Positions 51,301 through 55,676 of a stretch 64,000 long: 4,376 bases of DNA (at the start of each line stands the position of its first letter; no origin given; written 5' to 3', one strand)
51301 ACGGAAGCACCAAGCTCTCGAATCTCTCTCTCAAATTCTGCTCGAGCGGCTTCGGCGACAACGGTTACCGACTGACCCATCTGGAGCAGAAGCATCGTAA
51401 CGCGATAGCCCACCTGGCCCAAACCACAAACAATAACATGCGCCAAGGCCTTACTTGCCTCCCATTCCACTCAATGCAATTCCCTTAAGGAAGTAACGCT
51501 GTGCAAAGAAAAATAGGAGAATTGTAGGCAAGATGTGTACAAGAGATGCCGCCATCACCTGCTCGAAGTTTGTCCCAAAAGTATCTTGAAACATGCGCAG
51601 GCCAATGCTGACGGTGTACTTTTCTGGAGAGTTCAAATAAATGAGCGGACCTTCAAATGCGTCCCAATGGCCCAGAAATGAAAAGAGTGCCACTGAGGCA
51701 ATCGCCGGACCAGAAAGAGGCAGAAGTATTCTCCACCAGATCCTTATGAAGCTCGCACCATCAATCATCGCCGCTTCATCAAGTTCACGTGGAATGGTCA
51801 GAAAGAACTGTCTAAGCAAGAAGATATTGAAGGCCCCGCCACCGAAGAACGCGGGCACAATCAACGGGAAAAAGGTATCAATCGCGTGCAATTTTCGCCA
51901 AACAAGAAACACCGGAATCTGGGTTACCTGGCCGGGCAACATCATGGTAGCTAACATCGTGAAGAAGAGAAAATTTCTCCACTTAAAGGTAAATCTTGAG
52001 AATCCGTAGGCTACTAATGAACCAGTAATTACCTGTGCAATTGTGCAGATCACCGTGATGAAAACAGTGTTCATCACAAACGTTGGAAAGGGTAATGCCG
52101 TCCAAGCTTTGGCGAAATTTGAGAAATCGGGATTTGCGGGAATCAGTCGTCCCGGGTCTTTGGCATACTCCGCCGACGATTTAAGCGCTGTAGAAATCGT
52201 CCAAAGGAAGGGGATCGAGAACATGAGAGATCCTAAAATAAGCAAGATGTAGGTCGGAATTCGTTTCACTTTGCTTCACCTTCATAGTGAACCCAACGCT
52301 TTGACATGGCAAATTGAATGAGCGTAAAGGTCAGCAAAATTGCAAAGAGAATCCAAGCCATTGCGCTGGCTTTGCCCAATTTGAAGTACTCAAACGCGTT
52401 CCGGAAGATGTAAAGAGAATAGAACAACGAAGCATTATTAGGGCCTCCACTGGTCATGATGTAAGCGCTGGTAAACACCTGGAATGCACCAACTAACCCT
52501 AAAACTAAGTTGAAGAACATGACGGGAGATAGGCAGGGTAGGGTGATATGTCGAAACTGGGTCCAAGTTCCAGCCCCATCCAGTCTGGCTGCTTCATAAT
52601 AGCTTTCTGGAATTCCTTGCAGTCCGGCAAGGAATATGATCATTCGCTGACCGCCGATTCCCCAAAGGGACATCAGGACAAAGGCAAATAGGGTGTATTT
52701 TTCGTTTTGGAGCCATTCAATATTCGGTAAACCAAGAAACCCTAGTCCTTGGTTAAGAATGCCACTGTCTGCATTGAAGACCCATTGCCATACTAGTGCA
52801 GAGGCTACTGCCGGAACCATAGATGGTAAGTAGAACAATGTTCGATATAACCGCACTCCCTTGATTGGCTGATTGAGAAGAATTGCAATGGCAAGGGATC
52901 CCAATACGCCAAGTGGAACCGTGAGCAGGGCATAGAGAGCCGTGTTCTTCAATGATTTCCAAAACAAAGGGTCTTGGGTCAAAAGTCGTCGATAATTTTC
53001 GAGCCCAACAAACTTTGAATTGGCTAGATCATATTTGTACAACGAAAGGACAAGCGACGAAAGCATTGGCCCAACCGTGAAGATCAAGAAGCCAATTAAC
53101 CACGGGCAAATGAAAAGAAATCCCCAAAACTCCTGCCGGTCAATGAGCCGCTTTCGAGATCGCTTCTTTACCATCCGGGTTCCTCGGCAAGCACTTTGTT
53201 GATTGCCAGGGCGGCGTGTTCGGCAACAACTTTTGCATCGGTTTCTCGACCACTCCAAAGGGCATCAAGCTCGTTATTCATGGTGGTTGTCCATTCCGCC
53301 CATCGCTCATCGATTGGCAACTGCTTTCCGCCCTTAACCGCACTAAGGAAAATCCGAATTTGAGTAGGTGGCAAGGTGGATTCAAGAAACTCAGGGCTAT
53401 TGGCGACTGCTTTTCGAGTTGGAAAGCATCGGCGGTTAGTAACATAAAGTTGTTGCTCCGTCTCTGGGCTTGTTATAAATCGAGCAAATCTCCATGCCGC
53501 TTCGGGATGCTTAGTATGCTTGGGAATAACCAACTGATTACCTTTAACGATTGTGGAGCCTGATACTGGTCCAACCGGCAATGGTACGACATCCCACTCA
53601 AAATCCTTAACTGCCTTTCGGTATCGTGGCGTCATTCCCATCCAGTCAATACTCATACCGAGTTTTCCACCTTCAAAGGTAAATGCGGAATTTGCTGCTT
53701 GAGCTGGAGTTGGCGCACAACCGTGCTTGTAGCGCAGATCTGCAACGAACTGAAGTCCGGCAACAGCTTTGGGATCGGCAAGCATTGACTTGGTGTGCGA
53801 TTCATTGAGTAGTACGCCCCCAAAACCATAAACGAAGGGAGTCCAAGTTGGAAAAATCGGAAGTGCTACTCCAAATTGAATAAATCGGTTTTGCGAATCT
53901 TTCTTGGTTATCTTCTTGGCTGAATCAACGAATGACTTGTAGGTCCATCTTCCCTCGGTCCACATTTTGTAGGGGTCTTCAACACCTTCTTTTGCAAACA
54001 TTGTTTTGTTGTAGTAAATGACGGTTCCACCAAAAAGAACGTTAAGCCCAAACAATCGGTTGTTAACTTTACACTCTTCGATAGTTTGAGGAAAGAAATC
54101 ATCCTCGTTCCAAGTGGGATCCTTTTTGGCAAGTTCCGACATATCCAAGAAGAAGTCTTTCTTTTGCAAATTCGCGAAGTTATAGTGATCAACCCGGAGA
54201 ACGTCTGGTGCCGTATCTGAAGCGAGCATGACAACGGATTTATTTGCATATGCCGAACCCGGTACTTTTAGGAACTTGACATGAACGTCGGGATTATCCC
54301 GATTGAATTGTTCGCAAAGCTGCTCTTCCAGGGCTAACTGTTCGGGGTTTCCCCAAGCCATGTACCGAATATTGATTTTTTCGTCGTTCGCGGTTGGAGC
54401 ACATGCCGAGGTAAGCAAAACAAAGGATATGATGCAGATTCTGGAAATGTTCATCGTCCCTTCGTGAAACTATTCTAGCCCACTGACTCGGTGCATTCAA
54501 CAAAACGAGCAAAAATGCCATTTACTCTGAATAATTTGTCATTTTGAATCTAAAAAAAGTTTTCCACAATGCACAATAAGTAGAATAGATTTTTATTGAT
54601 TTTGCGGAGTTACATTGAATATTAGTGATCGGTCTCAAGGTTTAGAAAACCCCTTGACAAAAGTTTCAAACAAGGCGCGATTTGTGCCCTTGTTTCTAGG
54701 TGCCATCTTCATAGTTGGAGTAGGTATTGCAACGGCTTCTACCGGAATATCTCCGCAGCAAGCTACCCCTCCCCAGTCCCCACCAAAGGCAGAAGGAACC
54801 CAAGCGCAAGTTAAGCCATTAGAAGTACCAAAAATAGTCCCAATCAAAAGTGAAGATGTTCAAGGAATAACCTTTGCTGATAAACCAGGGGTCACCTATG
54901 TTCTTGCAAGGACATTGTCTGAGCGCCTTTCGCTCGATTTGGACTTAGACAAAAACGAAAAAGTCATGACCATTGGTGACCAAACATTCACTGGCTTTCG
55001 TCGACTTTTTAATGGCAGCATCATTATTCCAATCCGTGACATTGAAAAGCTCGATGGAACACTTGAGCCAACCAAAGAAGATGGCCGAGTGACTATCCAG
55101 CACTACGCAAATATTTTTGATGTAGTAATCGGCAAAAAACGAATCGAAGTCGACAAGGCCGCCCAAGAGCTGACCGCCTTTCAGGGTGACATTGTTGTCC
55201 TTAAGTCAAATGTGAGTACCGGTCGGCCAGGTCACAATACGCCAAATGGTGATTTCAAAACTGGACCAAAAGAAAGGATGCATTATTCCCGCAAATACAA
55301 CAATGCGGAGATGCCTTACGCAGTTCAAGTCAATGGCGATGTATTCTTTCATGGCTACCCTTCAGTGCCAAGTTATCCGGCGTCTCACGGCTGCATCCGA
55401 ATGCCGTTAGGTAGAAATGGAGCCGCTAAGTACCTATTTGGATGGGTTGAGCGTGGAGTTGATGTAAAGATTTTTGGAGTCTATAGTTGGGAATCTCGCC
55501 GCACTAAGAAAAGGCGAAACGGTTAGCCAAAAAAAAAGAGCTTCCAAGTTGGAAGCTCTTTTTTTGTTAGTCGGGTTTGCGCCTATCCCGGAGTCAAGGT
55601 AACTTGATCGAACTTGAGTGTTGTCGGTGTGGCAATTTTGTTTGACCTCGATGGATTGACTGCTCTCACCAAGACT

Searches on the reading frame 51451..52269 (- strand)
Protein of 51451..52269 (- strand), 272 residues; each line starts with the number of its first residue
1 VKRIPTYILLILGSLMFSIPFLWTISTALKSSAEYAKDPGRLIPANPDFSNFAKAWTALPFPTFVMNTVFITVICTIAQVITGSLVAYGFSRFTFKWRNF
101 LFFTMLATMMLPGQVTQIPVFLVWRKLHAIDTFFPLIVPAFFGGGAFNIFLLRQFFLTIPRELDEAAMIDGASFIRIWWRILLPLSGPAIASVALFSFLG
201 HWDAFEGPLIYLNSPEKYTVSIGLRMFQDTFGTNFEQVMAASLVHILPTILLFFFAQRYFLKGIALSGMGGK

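Call 23: search_protein_families(library=pfam, proteins=[window:51451-52269:-], max_evalue=0.001)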
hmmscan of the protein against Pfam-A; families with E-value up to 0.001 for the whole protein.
window:51451-52269:- (272 aa): 1 family
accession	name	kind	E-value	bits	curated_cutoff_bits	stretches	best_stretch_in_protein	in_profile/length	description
PF00528.27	BPD_transp_1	-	6.5e-18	65.5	26.4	1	80-261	2-179/184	Binding-protein-dependent transport system inner membrane component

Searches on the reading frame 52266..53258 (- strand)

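Call 23: search_protein_families(library=pfam, proteins=[window:52266-53258:-], max_evalue=0.001)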
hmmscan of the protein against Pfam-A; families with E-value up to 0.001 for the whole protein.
window:52266-53258:- (330 aa): 1 family
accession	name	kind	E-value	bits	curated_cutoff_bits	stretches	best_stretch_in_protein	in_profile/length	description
PF00528.27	BPD_transp_1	-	8.2e-20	71.7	26.4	1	122-321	6-181/184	Binding-protein-dependent transport system inner membrane component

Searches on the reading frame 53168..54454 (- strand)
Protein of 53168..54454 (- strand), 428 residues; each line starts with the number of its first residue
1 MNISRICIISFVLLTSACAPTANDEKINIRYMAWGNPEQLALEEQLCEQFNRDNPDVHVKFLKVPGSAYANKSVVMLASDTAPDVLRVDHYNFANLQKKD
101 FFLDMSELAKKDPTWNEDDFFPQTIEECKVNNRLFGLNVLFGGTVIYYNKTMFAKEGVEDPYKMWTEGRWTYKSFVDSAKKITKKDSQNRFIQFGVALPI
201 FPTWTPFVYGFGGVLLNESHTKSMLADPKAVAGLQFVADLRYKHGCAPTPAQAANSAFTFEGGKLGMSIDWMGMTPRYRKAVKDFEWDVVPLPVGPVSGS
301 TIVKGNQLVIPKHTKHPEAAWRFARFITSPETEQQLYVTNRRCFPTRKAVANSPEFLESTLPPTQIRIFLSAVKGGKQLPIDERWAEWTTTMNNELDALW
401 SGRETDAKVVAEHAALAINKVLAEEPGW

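Call 23: search_protein_families(library=pfam, proteins=[window:53168-54454:-], max_evalue=0.001)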
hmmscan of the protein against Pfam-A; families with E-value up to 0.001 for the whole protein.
window:53168-54454:- (428 aa): 2 families
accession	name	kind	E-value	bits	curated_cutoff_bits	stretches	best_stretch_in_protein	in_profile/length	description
PF01547.30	SBP_bac_1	-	1.2e-33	117.8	26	1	41-332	9-305/307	Bacterial extracellular solute-binding protein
PF13416.11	SBP_bac_8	-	2.8e-30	106.5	27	1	45-356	1-271/279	Bacterial extracellular solute-binding protein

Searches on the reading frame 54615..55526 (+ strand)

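Call 23: search_protein_families(library=pfam, proteins=[window:54615-55526:+], max_evalue=0.001)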
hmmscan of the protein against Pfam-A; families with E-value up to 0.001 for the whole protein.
window:54615-55526:+ (303 aa): 2 families
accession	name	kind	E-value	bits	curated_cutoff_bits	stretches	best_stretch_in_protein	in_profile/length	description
PF03734.19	YkuD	-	2.3e-18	67.6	23.4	1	175-286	2-146/146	L,D-transpeptidase catalytic domain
PF07833.16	Cu_amine_oxidN1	-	0.0007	20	24.2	0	133-184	17-69/108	Copper amine oxidase N-terminal domain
